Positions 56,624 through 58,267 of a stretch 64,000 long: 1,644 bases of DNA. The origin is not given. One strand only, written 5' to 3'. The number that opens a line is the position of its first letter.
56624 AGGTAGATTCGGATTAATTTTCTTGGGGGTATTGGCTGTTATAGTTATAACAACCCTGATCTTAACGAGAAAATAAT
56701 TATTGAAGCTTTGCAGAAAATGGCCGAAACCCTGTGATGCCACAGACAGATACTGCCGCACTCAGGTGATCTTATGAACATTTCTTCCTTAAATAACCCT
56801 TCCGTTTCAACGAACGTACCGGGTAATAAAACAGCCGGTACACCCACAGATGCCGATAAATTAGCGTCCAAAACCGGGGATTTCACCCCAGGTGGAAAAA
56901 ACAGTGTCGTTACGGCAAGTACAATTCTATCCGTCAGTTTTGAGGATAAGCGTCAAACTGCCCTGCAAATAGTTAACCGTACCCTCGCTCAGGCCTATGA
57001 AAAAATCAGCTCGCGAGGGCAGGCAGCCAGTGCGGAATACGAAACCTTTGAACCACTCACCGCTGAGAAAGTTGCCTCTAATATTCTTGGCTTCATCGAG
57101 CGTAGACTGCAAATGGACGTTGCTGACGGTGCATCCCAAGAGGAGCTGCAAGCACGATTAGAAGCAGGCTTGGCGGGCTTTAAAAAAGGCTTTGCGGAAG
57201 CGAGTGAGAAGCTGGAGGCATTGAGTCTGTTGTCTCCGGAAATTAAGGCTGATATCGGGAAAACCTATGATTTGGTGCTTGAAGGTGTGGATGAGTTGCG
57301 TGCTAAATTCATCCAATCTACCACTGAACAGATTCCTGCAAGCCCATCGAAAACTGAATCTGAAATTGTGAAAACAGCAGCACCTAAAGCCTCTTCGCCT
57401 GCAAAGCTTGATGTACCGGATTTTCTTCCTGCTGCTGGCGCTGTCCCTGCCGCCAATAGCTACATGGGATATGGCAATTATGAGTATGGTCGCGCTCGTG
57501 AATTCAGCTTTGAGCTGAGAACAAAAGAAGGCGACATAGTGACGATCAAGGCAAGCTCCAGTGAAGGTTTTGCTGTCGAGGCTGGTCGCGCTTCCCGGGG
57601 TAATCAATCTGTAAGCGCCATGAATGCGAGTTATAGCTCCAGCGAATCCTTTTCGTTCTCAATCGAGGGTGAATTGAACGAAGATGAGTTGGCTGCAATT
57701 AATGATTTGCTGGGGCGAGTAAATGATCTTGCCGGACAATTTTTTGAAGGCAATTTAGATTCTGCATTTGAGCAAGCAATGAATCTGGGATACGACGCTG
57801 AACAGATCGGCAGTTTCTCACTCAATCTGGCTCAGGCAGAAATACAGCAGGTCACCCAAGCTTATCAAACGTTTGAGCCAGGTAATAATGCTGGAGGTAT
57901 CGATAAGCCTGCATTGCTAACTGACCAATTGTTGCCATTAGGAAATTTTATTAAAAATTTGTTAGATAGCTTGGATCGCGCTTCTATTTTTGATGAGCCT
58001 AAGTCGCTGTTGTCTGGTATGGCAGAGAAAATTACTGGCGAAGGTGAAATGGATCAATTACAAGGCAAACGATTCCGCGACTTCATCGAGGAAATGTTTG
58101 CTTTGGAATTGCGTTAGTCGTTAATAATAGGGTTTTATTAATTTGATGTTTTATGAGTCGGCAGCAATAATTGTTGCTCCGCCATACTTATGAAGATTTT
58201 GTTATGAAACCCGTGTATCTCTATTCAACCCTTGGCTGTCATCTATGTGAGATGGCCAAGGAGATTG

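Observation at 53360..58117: Uncharacterised four-gene signalling cassette: REC-TPR regulator, sensor-less mini histidine kinase, membrane-anchored double-FHA protein and an acidic orphan protein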

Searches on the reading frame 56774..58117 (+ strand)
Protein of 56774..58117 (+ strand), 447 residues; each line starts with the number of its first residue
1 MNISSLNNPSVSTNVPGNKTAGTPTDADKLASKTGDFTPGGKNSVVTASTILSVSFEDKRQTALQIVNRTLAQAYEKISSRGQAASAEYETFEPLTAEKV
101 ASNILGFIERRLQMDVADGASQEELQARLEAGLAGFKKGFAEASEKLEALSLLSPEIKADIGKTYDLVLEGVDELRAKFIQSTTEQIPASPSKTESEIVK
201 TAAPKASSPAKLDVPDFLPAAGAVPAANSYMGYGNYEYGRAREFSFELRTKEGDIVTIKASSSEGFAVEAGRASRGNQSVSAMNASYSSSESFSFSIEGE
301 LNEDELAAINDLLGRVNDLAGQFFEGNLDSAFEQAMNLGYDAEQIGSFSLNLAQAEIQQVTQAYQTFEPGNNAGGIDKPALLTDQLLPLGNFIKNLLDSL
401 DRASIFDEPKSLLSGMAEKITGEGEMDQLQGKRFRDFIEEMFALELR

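Call 3: search_protein_families(library=pfam, proteins=[window:56774-58117:+], max_evalue=0.01)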
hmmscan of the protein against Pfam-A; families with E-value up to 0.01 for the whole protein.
window:56774-58117:+ (447 aa): 1 family
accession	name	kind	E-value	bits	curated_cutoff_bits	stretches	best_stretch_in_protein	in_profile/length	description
PF18433.6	DUF5610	-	2.2e-25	89.9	26.4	1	65-175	9-117/117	Domain of unknown function (DUF5610)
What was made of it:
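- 56774..58117 (+): g4: DUF5610-family acidic protein (447 aa). PF18433 at residues 65-175 (call 3).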

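Call 4: search_protein_families(library=ncbifam, proteins=[window:56774-58117:+], max_evalue=0.01)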
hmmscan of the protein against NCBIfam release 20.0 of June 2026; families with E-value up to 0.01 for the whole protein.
window:56774-58117:+ (447 aa): 0 families

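Call 6: search_solved_structures(query=window:56774-58117:+, max_evalue=1, show_alignments=2)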
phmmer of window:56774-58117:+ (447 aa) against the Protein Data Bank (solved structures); distinct sequences matched with E-value up to 1: 0.

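Call 7: find_homologous_proteins(query=window:56774-58117:+, max_evalue=0.001)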
Query window:56774-58117:+ (447 aa): 286 proteins with E <= 0.001 among 8000 candidates; the best 120 are listed.
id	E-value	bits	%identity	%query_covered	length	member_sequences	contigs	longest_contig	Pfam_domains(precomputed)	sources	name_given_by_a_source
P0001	6.5e-280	946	100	100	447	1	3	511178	PF18433.7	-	-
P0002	2.6e-243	826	88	100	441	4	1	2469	PF18433.7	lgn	-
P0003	2.0e-226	770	83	100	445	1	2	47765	PF18433.7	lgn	-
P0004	2.2e-196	671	75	95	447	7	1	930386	PF18433.7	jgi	jgi:hypothetical protein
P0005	4.6e-193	660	77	93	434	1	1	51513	PF18433.7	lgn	-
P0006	5.8e-191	653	74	100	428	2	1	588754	PF18433.7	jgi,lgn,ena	-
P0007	8.3e-191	653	74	100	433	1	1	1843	PF18433.7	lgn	-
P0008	1.2e-190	652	74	100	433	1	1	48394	PF18433.7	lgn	-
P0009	2.8e-190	651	74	100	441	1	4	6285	PF18433.7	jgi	jgi:hypothetical protein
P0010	4.4e-190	650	74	100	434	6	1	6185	PF18433.7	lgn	-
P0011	4.8e-189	647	73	100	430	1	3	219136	PF18433.7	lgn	-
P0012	1.6e-188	645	73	100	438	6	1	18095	PF18433.7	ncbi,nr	ncbi:MAG TPA: hypothetical protein DIW64_10915 [Cellvibrio sp.]|nr:hypothetical protein [Cellvibrio 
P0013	2.1e-188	645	73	100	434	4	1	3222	PF18433.7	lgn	-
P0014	3.0e-188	644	73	100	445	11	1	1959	PF18433.7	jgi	jgi:archaellum component FlaC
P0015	3.1e-188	644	73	100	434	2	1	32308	PF18433.7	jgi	jgi:Domain of unknown function (DUF5610)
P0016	4.5e-188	644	72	100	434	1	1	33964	PF18433.7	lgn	-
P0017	2.2e-187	641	72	100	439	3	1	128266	PF18433.7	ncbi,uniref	ncbi:MAG: DUF5610 domain-containing protein [Cellvibrio sp.]|uniref:DUF5610 domain-containing protei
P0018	5.5e-187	640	75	100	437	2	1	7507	PF18433.7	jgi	jgi:hypothetical protein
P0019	1.4e-186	639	74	100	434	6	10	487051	PF18433.7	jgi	jgi:hypothetical protein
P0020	1.8e-186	638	73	100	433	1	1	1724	PF18433.7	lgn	-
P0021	1.9e-186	638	73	100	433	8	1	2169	PF18433.7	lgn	-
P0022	2.0e-186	638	71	100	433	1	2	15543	PF18433.7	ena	-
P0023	3.3e-186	638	73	100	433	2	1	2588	PF18433.7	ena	-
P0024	3.6e-186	637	69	100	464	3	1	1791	PF18433.7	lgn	-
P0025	5.2e-186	637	72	100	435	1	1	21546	PF18433.7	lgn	-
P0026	6.5e-186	637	73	100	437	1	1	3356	PF18433.7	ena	-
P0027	3.8e-185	634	72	100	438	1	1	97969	PF18433.7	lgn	-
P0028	3.9e-185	634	72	100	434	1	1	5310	PF18433.7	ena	-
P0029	7.9e-185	633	72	100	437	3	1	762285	PF18433.7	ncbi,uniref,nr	ncbi:DUF5610 domain-containing protein [Cellvibrio sp. NN19]|uniref:DUF5610 domain-containing protei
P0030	1.0e-184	633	73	100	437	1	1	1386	PF18433.7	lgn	-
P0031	1.2e-184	632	72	100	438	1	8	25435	PF18433.7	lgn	-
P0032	3.0e-184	631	74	100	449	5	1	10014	PF18433.7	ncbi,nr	ncbi:MAG: hypothetical protein K0Q67_1462 [Cellvibrio sp.]|nr:hypothetical protein [Cellvibrio sp.]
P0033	2.3e-183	628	70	100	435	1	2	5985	PF18433.7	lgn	-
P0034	2.5e-183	628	70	100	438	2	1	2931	PF18433.7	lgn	-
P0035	3.8e-183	627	70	100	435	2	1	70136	PF18433.7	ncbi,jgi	jgi:hypothetical protein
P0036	6.3e-183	627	71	100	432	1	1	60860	PF18433.7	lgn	-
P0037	7.3e-183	627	71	100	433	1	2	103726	PF18433.7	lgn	-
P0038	3.3e-182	624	75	91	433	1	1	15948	PF18433.7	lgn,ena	-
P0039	3.8e-182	624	72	100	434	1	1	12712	PF18433.7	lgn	-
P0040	9.5e-182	623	73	100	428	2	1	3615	PF18433.7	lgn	-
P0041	1.2e-181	623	76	94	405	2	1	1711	PF18433.7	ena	-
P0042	1.3e-181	622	71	100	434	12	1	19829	PF18433.7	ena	-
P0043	1.5e-181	622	70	100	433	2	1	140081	PF18433.7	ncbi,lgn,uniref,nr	ncbi:DUF5610 domain-containing protein [Cellvibrio sp. OA-2007]|uniref:DUF5610 domain-containing pro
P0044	1.3e-180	619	70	100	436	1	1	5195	PF18433.7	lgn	-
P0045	1.7e-180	619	70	100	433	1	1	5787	PF18433.7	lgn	-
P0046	2.9e-179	615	69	100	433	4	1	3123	PF18433.7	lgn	-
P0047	6.6e-179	614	70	100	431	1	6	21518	PF18433.7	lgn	-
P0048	7.3e-179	613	68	100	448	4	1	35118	PF18433.7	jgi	jgi:hypothetical protein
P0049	2.5e-178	612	70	100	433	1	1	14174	PF18433.7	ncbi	-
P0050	2.7e-178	612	70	100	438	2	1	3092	PF18433.7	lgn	-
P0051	1.0e-176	606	69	100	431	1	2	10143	PF18433.7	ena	-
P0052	1.2e-176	606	71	100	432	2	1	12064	PF18433.7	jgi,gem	-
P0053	2.1e-176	605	71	97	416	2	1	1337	PF18433.7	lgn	-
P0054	8.2e-176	603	68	100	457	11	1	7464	PF18433.7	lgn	-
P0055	1.4e-175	603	69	100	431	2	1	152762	PF18433.7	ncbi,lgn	-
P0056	1.6e-175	602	69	100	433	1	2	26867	PF18433.7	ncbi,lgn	-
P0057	5.5e-175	601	69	100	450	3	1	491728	PF18433.7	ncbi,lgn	-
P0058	6.0e-175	600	68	100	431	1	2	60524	PF18433.7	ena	-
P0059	7.3e-175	600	69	100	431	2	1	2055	PF18433.7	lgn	-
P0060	1.0e-174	600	69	100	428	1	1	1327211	PF18433.7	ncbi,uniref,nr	ncbi:DUF5610 domain-containing protein [Cellvibrio mixtus]|uniref:DUF5610 domain-containing protein 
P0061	1.8e-174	599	68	100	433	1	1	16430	PF18433.7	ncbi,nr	ncbi:MAG TPA: DUF5610 domain-containing protein [Cellvibrio sp.]|nr:DUF5610 domain-containing protei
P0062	2.6e-174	598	68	100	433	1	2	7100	PF18433.7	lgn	-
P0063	3.2e-174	598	69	100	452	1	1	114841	PF18433.7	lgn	-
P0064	4.1e-174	598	68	100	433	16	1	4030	PF18433.7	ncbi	-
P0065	1.7e-173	596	69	100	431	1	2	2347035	PF18433.7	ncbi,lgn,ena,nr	ncbi:MAG: hypothetical protein B0W54_04525 [Cellvibrio sp. 79]|nr:MAG: hypothetical protein B0W54_04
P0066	2.3e-173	595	68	100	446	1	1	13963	PF18433.7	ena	-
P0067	4.3e-173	594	70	100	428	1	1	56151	PF18433.7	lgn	-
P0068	5.0e-173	594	68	100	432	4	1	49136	PF18433.7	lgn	-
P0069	2.3e-172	592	68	100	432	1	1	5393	PF18433.7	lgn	-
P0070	3.7e-172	591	67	100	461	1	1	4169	PF18433.7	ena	-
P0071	5.3e-172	591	66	100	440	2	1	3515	PF18433.7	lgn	-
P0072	5.6e-172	591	68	100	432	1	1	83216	PF18433.7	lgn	-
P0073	6.9e-172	590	67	100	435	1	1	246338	PF18433.7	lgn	-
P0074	1.6e-171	589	67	100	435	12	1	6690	PF18433.7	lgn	-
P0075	2.4e-170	585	68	100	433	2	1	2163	PF18433.7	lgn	-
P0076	3.9e-169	581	68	100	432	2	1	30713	PF18433.7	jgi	jgi:hypothetical protein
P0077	9.3e-169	580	65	100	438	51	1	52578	PF18433.7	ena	-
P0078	6.4e-168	577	67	100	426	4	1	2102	PF18433.7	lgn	-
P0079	2.0e-167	576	66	100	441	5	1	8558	PF18433.7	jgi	jgi:hypothetical protein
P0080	9.4e-167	573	65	100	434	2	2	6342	PF18433.7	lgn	-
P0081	5.2e-166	571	65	100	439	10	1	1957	PF18433.7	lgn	-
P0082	3.4e-165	568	66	100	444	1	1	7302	PF18433.7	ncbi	-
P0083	6.0e-164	564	65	100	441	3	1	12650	PF18433.7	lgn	-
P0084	9.2e-161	554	64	100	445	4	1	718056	PF18433.7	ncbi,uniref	ncbi:DUF5610 domain-containing protein [Cellvibrio fontiphilus]|uniref:DUF5610 domain-containing pro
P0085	2.0e-160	553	63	100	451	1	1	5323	PF18433.7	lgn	-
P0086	3.0e-160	552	64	100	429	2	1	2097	PF18433.7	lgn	-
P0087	1.3e-157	543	74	83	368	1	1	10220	PF18433.7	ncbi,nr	ncbi:MAG TPA: DUF5610 domain-containing protein, partial [Cellvibrio sp.]|nr:DUF5610 domain-containi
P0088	4.7e-157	542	62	100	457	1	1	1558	PF18433.7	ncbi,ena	-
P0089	9.2e-157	541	63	100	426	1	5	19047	PF18433.7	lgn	-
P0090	1.5e-156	540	64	100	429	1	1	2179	PF18433.7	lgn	-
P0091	1.9e-156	540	63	100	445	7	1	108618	PF18433.7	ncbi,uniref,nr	uniref:DUF5610 domain-containing protein n=1 Tax=Cellvibrio fontiphilus TaxID=1815559 RepID=UPI002B4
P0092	2.6e-156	539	62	100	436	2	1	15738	PF18433.7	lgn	-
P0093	5.3e-156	538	63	100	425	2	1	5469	PF18433.7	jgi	jgi:hypothetical protein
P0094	1.1e-155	537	64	100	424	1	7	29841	PF18433.7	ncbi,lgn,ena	-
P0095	3.4e-155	535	62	100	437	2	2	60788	PF18433.7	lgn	-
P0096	1.9e-154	533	63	100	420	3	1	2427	PF18433.7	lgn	-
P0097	8.5e-153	528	66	88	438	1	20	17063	PF18433.7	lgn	-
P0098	1.7e-152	527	61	100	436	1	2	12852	PF18433.7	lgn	-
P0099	2.8e-152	526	63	100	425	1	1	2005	PF18433.7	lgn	-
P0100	3.0e-152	526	63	100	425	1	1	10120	PF18433.7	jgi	jgi:hypothetical protein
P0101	4.6e-152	525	62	100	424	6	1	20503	PF18433.7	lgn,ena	-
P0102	9.3e-152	524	66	88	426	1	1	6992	PF18433.7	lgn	-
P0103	2.9e-151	522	66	88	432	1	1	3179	PF18433.7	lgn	-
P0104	1.6e-150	520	61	100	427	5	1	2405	PF18433.7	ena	-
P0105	1.7e-150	520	62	100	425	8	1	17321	PF18433.7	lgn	-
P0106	4.6e-149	515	61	100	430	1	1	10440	PF18433.7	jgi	-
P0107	4.6e-149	515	62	100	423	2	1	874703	PF18433.7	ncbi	-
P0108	2.3e-147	510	75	75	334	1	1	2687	PF18433.7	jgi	jgi:hypothetical protein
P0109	1.3e-141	491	57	100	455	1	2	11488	PF18433.7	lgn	-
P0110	5.1e-137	476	58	100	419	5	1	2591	PF18433.7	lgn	-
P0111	6.8e-136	472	73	75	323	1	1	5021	PF18433.7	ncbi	ncbi:MAG TPA: DUF5610 domain-containing protein, partial [Cellvibrio sp.]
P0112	2.2e-134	467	73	72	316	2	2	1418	PF18433.7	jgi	jgi:hypothetical protein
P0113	3.6e-134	466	60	93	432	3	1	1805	PF18433.7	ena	-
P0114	2.7e-133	463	58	99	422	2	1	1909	PF18433.7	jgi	-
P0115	3.0e-133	463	60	93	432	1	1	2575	PF18433.7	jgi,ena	-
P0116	1.6e-130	454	57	97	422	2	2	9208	PF18433.7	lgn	-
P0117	3.0e-128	447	56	99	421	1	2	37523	PF18433.7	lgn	-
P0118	1.3e-127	445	58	87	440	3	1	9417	PF18433.7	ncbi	-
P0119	4.2e-127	443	58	87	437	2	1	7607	PF18433.7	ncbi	-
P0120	4.6e-126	440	55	98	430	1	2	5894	PF18433.7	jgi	jgi:hypothetical protein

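Call 17: search_protein_representatives(protein=window:56774-58117:+)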
Query: 447 residues. Proteins with E-value up to 0.001 (for the whole library): 1731; up to 1e-10: 990; up to 1e-30: 261. The best 150 are listed.
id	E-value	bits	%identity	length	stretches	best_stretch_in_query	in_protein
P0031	3.7e-185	632.4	73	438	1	1-446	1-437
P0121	2.1e-107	376.4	52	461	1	1-446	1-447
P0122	8.8e-95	334.8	56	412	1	48-421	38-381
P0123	9.4e-92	324.9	53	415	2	222-446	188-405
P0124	3.6e-91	323.0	71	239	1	78-328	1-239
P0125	2.0e-90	320.5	49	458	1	52-420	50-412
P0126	5.3e-90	319.1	52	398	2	24-196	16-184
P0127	2.5e-89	316.9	53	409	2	59-192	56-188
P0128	8.2e-87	308.6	68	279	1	1-264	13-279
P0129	1.1e-82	295.0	48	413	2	17-195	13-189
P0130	1.3e-81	291.5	52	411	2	53-195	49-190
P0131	8.7e-80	285.5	51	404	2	53-195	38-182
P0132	2.1e-78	280.9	47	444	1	57-427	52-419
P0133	4.8e-76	273.1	44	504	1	47-421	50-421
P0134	6.3e-76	272.8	46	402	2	231-441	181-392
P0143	1.4e-69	251.8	45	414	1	60-439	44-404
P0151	7.2e-64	233.0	44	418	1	62-422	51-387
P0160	1.1e-59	219.3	40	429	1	25-440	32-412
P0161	2.5e-58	214.8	40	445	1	41-420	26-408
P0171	5.6e-54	200.5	36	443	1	51-423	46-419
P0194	1.2e-45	173.1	34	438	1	53-427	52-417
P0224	1.8e-41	159.3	33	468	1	19-386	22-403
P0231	2.1e-40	155.8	32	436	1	79-422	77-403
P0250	3.4e-39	151.8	30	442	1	64-436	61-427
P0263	7.6e-38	147.4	38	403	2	238-374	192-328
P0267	1.0e-37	146.9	30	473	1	59-423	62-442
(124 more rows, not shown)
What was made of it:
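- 56774..58117 (+): The full-length family comprises 1,731 clusters at 50% identity (call 17).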

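Call 21: find_related_loci(query=A2, collection=genome_contigs, flank=8000)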
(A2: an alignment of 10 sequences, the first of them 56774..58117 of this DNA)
Query A2 (447 aa) in genome_contigs; peptide patterns used: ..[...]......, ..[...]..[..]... (x = any residue, [..] = any of these).
120 stretches matched a pattern; 66 encode a relative of the query (tblastn E <= 1e-3); 66 distinct loci.
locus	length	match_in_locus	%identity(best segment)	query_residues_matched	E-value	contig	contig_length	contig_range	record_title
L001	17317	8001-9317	72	1-447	0e+0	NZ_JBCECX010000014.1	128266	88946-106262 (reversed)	MAG: Cellvibrio sp. isolate A83_bin10__SEP_COME_DAS NODE_28_length_128266_cov_6.612280, whole genome shotgun sequence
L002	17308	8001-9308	72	1-446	0e+0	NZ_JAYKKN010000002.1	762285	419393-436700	Cellvibrio sp. NN19 Scaffold2, whole genome shotgun sequence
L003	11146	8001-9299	71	1-446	0e+0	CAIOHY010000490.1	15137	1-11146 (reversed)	MAG: uncultured Cellvibrio sp. isolate ErkenSummer_bin-5019 genome assembly, contig: bin-5019:490/669, whole genome shot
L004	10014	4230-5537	74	1-446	0e+0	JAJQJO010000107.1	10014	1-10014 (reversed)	MAG: Cellvibrio sp. isolate C_No_T20_B_bin.60 scaffold_5757, whole genome shotgun sequence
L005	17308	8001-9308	70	1-446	0e+0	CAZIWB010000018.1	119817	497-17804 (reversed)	MAG TPA_asm: uncultured Cellvibrionaceae bacterium isolate SRP193066_co1_141 genome assembly, contig: NODE_202_length_11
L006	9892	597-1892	68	1-446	0e+0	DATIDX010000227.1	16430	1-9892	MAG TPA_asm: Cellvibrio sp. isolate SMAG_U16354 k141_1304520, whole genome shotgun sequence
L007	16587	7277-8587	73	1-446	0e+0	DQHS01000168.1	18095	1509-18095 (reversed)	MAG TPA_asm: Cellvibrio sp. isolate UBA8526 contig_416496, whole genome shotgun sequence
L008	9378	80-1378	70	1-447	0e+0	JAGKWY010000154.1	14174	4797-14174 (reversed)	MAG: Gammaproteobacteria bacterium isolate P7_D7_002 P7_D7_002_1702, whole genome shotgun sequence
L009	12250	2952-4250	69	1-447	0e+0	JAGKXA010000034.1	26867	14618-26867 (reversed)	MAG: Cellvibrionaceae bacterium isolate P9_D7_005 P9_D7_005_214, whole genome shotgun sequence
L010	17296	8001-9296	70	1-446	0e+0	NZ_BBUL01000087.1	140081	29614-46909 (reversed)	Cellvibrio sp. OA-2007, whole genome shotgun sequence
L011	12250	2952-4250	69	1-447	0e+0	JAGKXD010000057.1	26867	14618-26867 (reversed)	MAG: Cellvibrionaceae bacterium isolate P9_D7_14 P9_D7_14_214, whole genome shotgun sequence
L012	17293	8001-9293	69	1-447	0e+0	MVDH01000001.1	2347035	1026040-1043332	MAG: Cellvibrio sp. 79 Scaffold_1, whole genome shotgun sequence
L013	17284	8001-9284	69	1-447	0e+0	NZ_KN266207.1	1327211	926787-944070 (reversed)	Cellvibrio mixtus subsp. mixtus J3-8 Scaffold1, whole genome shotgun sequence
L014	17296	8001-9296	68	1-447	0e+0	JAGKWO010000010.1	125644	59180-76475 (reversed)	MAG: Gammaproteobacteria bacterium isolate C7_D7_9 C7_D7_9_30, whole genome shotgun sequence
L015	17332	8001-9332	64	1-446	1e-175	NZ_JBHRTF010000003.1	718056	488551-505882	Cellvibrio fontiphilus strain KCTC 52237 soapdenovo_K_105_3, whole genome shotgun sequence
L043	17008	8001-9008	40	60-420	7e-76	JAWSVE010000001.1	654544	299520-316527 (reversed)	MAG: Cellvibrionaceae bacterium isolate PJM02_PBSA_gam1 PBSAJ0_contig_3, whole genome shotgun sequence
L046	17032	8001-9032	43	57-419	2e-75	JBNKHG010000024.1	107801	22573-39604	MAG: Cellvibrionaceae bacterium isolate E1E2.bin.1.orig k141_2143628, whole genome shotgun sequence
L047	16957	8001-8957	42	93-441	3e-74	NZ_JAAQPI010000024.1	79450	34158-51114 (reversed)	Pseudomaricurvus alkylphenolicus strain KCTC 32386 Scaffold24_1, whole genome shotgun sequence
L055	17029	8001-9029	39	61-441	3e-67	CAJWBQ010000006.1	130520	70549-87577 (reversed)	MAG TPA_asm: uncultured Cellvibrionales bacterium isolate SRR5469033_bin.40_MetaBAT_v2.12.1_MAG genome assembly, contig:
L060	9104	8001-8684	44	59-304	5e-49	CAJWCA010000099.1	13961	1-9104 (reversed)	MAG TPA_asm: uncultured Cellvibrionales bacterium isolate SRR5469033_bin.36_MetaBAT_v2.12.1_MAG genome assembly, contig:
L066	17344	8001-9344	39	61-442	6e-36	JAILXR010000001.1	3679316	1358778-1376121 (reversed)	MAG: Cellvibrionaceae bacterium isolate PBSAgamm1 PBSAgamm1, whole genome shotgun sequence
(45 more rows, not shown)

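Call 23: list_cluster_members(proteins=[P0133, P0143, P0160, P0161, P0171, P0194, P0224, P0231, P0250, P0267])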
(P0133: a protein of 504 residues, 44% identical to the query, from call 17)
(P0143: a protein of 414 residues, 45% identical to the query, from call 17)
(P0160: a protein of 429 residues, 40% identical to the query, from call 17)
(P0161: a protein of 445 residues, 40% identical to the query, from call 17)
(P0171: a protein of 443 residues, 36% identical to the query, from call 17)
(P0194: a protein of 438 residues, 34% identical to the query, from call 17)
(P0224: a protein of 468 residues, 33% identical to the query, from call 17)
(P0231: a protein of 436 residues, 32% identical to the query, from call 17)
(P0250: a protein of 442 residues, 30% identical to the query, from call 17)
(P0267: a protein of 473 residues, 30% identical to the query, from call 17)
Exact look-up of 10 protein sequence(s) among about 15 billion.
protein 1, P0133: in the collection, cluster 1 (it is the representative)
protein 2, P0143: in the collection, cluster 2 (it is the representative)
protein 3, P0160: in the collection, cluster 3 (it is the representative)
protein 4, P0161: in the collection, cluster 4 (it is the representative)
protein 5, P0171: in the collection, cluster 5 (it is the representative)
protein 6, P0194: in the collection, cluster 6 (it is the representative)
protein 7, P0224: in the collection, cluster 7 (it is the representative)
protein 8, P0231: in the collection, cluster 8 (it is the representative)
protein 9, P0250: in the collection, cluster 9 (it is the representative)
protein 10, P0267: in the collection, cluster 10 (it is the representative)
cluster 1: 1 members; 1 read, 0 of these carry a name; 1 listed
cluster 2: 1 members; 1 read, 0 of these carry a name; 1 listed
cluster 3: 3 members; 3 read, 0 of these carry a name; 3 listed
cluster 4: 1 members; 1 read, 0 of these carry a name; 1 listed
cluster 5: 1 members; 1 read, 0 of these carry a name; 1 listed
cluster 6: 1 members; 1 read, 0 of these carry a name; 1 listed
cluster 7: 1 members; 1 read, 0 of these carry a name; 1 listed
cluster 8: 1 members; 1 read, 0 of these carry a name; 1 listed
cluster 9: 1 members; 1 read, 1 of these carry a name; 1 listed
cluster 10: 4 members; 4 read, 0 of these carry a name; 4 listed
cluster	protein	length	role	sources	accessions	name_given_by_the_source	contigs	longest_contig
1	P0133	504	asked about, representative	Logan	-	-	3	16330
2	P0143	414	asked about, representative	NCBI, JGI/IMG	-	-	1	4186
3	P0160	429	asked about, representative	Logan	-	-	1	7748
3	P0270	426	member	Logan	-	-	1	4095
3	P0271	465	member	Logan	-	-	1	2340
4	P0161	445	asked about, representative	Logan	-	-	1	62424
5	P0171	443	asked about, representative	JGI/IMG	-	-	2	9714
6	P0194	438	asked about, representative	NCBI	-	-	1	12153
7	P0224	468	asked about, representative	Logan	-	-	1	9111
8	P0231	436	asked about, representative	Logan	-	-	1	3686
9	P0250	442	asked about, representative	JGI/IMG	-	hypothetical protein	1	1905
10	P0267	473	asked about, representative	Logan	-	-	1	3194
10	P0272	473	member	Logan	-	-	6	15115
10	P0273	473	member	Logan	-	-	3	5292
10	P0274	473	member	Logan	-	-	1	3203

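Call 25: search_solved_structures(query=A1, max_evalue=1, show_alignments=2)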
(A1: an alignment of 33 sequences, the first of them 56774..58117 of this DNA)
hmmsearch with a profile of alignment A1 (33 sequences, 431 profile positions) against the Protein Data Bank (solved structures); distinct sequences matched with E-value up to 1: 1.
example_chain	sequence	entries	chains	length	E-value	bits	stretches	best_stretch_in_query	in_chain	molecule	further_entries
6tb3_BW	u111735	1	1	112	0.088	15.2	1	148-207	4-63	General negative regulator of transcription subunit 5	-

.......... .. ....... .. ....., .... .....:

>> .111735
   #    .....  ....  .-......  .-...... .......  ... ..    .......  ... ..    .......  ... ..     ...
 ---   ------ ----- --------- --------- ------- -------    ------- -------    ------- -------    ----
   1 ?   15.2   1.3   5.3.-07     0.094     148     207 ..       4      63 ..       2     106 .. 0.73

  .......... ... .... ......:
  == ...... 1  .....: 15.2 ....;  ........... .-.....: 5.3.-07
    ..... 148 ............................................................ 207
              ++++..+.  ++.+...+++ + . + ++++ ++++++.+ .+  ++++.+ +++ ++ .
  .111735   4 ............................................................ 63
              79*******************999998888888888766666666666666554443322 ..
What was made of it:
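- Tried and rejected: PDB sequence searches. g4 alone and a 33-sequence profile gave nothing useful (calls 6, 25).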
